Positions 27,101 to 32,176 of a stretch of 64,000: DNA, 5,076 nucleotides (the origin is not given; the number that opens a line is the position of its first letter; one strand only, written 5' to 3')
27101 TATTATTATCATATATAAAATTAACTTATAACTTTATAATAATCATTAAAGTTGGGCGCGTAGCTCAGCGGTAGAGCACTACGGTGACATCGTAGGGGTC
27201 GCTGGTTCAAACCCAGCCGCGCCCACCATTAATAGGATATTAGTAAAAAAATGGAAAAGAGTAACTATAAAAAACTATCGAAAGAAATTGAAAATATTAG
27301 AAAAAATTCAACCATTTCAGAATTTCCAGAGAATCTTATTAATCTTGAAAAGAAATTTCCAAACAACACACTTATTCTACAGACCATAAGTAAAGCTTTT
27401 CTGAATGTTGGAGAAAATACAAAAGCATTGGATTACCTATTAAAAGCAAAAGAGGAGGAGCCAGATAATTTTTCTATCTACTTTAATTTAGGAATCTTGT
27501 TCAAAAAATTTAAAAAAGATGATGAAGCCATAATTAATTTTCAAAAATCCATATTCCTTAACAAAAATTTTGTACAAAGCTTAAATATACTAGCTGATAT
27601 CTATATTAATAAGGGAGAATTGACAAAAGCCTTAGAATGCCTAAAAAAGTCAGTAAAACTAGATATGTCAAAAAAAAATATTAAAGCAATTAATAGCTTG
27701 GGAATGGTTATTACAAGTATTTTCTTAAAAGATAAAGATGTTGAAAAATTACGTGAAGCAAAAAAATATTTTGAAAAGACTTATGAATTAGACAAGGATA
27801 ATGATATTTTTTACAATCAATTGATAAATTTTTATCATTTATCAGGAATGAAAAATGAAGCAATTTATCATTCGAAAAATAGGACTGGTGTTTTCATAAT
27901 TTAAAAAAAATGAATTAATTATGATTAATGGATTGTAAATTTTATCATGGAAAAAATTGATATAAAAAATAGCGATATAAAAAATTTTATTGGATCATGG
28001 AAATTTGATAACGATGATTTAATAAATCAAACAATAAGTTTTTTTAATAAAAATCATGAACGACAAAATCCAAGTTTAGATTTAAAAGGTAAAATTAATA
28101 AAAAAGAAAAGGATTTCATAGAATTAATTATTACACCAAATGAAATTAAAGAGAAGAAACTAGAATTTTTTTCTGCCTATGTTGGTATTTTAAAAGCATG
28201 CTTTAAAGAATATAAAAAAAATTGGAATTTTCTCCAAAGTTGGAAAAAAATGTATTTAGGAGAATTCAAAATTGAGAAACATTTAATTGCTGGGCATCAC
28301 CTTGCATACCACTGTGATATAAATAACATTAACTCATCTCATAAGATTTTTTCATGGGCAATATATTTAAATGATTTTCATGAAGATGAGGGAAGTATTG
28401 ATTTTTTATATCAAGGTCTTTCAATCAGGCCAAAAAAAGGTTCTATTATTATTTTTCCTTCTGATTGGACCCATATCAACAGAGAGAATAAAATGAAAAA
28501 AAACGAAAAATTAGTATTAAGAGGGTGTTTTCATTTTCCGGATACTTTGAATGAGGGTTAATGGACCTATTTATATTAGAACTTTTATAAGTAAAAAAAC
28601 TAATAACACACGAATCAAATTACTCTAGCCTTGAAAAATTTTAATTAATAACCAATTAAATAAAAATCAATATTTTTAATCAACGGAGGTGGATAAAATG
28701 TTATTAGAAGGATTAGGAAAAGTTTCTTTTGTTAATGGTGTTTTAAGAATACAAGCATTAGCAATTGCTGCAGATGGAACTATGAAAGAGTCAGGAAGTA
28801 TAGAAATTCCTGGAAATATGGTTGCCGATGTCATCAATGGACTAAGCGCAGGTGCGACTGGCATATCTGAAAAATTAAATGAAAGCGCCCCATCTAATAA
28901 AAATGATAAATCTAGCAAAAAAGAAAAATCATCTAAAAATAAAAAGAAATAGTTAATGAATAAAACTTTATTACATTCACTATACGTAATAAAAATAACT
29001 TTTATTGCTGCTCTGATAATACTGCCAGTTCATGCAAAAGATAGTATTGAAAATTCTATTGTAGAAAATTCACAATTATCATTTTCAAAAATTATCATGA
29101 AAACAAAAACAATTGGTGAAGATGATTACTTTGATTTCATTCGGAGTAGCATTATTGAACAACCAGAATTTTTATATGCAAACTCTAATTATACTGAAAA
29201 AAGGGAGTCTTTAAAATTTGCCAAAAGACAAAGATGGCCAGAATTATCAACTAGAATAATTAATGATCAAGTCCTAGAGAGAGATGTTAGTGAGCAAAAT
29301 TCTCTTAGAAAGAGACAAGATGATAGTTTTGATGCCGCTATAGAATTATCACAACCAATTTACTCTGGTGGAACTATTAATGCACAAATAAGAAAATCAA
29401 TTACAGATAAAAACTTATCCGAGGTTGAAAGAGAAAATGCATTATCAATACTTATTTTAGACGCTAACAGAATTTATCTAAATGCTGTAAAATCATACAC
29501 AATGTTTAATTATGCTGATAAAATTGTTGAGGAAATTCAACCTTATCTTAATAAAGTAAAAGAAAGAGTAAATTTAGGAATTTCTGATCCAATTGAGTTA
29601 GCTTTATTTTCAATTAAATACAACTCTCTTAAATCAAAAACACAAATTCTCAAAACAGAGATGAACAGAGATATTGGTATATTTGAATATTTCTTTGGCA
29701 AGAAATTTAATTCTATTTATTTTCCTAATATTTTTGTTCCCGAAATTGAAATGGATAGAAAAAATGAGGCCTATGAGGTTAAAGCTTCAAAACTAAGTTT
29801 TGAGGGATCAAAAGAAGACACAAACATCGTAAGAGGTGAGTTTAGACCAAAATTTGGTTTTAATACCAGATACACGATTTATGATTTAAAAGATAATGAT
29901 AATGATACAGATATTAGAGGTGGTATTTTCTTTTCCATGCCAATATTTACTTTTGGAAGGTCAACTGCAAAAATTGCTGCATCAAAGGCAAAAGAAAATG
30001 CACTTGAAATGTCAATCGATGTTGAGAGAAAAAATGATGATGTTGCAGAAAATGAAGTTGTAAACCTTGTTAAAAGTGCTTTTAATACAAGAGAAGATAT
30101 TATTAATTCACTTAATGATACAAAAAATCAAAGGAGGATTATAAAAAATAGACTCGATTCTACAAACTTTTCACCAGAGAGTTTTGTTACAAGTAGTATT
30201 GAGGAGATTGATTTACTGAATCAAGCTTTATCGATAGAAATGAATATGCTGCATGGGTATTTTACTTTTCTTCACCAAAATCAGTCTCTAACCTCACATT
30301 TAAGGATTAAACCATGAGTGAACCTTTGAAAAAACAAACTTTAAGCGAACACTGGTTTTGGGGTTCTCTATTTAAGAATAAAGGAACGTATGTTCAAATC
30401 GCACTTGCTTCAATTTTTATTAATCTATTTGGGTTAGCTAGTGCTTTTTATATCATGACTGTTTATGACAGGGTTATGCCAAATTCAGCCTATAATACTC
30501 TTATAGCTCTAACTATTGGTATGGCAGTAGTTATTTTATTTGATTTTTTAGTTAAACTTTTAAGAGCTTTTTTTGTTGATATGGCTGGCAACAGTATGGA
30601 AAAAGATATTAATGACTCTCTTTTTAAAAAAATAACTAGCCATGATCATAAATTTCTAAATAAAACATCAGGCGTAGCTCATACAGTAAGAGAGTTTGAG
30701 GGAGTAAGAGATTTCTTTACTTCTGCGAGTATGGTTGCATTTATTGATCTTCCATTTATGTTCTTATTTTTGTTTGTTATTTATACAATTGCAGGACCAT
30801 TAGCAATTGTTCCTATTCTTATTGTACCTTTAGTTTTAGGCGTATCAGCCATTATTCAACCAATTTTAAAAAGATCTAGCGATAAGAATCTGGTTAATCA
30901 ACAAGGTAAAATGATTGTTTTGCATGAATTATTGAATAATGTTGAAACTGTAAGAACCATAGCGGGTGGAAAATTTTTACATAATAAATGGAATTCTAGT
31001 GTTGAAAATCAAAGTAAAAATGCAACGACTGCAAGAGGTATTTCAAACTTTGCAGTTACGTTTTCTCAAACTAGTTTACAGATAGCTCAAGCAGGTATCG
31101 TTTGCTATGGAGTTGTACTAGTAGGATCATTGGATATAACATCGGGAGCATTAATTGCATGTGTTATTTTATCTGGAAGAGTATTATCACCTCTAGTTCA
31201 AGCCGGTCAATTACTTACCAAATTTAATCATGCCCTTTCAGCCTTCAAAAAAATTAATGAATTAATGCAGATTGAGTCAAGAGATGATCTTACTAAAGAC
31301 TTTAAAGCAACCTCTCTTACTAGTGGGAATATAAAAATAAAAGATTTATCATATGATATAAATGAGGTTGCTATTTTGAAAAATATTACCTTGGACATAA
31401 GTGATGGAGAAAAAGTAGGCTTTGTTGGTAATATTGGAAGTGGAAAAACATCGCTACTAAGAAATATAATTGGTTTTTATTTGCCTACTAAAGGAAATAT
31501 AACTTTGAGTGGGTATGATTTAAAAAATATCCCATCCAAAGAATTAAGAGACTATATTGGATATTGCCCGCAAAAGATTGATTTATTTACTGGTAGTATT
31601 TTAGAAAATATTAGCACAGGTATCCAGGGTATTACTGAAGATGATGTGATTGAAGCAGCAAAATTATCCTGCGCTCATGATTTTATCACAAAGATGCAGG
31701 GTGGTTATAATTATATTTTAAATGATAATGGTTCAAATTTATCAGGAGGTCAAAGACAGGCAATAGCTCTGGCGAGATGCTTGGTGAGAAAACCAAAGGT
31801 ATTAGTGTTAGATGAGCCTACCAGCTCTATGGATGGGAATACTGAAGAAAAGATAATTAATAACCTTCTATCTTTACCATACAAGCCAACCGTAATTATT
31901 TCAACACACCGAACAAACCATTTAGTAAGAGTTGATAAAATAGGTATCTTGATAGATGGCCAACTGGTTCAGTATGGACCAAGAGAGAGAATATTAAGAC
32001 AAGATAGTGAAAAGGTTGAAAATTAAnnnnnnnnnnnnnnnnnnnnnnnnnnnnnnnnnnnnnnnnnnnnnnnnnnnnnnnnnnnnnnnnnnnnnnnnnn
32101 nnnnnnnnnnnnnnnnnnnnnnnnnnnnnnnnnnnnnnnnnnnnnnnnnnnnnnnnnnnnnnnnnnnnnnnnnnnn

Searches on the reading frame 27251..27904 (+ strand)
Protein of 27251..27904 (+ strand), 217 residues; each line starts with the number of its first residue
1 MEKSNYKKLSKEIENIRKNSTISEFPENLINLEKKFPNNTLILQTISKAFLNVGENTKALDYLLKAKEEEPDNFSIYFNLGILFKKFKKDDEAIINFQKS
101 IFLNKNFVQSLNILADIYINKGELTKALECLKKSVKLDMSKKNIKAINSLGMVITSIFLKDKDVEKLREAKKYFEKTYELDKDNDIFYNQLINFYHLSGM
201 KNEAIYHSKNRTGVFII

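Call 34: search_protein_families(library=pfam, proteins=[window:27251-27904:+], max_evalue=0.001)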
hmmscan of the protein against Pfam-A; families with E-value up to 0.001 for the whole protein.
window:27251-27904:+ (217 aa): 14 families
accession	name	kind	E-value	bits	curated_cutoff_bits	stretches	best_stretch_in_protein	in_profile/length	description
PF07719.23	TPR_2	-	3.4e-15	55.3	27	1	110-138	3-31/34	Tetratricopeptide repeat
PF13181.12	TPR_8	-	3.6e-13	49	25.7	1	109-138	2-31/34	Tetratricopeptide repeat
PF00515.34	TPR_1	-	1.8e-12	46.9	27.8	1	109-138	2-31/34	Tetratricopeptide repeat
PF13431.12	TPR_17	-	2.2e-12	46.6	24.4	0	97-129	2-34/34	Tetratricopeptide repeat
PF13414.12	TPR_11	-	2.5e-10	40.3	26.8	0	54-86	8-40/42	TPR repeat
PF14559.12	TPR_19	-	8.5e-08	32.9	25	0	166-204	6-44/68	Tetratricopeptide repeat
PF13424.12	TPR_12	-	3.7e-07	30.7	30.1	0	110-137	5-32/77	Tetratricopeptide repeat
PF13428.12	TPR_14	-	3.7e-07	30.6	23.5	0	44-82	5-43/44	Tetratricopeptide repeat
PF20308.4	TPR-S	-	6.6e-06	27.1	27.6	1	89-195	14-99/102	Tetratricopeptide Repeats-Sensor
PF13176.12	TPR_7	-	1.8e-05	24.9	27.9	0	110-140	1-33/36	Tetratricopeptide repeat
PF12895.13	ANAPC3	-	0.00017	22.2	27.2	0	91-141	6-55/82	Anaphase-promoting complex, cyclosome, subunit 3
PF13174.12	TPR_6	-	0.00031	21.6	26.3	0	77-99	3-25/33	Tetratricopeptide repeat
PF13432.12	TPR_16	-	0.00046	21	32.7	0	48-98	5-55/65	Tetratricopeptide repeat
PF25063.1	ARM_TT21_C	-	0.00053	20.4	35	0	105-184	92-162/209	Tetratricopeptide repeat protein 21 C-terminal ARM domain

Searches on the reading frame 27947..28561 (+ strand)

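Call 34: search_protein_families(library=pfam, proteins=[window:27947-28561:+], max_evalue=0.001)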
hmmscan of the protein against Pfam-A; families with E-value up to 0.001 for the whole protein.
window:27947-28561:+ (204 aa): 1 family
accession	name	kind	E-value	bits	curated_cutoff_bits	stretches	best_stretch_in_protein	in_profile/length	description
PF13640.12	2OG-FeII_Oxy_3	-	1.5e-06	29.5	27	1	115-193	8-95/98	2OG-Fe(II) oxygenase superfamily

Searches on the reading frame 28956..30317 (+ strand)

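Call 34: search_protein_families(library=pfam, proteins=[window:28956-30317:+], max_evalue=0.001)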
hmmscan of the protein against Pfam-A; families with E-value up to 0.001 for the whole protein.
window:28956-30317:+ (453 aa): 1 family
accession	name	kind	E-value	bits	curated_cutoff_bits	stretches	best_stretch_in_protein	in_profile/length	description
PF02321.23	OEP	-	5.8e-25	88.6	22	2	69-238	12-177/187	Outer membrane efflux protein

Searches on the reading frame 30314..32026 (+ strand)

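Call 34: search_protein_families(library=pfam, proteins=[window:30314-32026:+], max_evalue=0.001)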
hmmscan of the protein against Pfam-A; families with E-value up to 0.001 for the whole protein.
window:30314-32026:+ (570 aa): 4 families
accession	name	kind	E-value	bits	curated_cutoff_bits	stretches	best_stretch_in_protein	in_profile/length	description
PF00005.33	ABC_tran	-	1.5e-30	107.1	25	1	355-504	1-137/137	ABC transporter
PF00664.28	ABC_membrane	-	7.7e-24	85.2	28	1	30-288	5-268/274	ABC transporter transmembrane region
PF13304.12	AAA_21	-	0.00025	21.7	27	0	474-532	236-298/304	AAA domain, putative AbiEii toxin, Type IV TA system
PF02463.25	SMC_N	-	0.00029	20.8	40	0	475-543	136-208/220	RecF/RecN/SMC N terminal domain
